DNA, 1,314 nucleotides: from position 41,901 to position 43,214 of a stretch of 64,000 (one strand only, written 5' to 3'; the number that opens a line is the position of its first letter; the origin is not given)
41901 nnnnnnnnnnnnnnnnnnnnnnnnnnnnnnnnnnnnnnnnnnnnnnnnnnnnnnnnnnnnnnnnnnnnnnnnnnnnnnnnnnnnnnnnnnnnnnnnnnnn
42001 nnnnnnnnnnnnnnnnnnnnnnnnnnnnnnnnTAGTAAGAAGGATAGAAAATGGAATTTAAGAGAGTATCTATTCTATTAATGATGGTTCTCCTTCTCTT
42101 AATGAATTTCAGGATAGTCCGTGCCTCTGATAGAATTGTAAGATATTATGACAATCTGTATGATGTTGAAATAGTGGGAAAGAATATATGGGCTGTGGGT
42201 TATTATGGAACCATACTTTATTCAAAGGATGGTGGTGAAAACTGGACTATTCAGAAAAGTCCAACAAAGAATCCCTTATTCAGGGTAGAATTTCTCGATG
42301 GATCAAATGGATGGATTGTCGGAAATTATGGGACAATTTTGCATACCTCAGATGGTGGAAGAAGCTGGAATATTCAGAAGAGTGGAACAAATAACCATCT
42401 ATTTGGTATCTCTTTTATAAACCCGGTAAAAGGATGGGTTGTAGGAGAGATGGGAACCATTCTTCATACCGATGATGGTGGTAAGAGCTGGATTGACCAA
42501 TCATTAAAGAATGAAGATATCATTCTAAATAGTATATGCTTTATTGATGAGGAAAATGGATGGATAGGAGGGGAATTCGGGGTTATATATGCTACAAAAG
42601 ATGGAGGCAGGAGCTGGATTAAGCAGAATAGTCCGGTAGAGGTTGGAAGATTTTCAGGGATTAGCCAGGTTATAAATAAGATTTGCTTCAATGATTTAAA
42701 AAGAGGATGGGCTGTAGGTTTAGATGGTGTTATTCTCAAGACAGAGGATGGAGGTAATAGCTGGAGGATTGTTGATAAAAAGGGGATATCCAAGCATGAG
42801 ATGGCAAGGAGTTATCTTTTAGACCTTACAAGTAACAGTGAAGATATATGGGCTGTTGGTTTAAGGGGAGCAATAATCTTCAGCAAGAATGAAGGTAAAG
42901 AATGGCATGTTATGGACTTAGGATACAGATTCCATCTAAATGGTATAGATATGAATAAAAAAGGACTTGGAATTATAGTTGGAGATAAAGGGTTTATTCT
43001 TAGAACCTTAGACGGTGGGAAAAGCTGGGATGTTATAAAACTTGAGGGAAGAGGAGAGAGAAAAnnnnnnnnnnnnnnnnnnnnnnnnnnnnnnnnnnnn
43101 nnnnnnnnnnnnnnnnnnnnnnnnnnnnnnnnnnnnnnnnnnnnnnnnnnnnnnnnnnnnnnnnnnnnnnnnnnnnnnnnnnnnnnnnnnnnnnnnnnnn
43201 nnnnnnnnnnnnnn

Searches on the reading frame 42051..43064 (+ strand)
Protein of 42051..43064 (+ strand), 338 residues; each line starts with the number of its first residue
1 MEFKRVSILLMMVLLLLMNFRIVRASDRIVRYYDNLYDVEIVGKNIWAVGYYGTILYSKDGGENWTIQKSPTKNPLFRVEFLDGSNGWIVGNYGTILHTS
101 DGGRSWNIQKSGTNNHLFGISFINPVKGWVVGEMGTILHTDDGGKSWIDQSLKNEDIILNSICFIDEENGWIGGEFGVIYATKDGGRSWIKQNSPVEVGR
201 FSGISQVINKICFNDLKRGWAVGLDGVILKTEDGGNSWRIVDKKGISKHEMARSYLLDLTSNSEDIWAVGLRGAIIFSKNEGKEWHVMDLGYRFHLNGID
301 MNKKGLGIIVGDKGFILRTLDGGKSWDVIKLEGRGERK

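Call 8: search_protein_families(library=pfam, proteins=[window:42051-43064:+], max_evalue=0.001)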
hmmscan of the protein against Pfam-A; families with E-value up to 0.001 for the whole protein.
window:42051-43064:+ (338 aa): 4 families
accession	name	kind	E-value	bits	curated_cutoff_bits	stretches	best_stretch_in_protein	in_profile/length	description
PF14870.12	PSII_BNR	-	5.8e-46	157.6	27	4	104-191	7-96/303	Photosynthesis system II assembly factor YCF48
PF15902.12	Sortilin-Vps10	-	1e-10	41.5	33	0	136-244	2-115/446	Sortilin, neurotensin receptor 3,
PF02012.26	BNR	-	1.8e-07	30.5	27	0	57-66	2-11/12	BNR/Asp-box repeat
PF03174.19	CHB_HEX_C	-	0.00033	21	23.6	0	54-73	36-56/76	Chitobiase/beta-hexosaminidase C-terminal domain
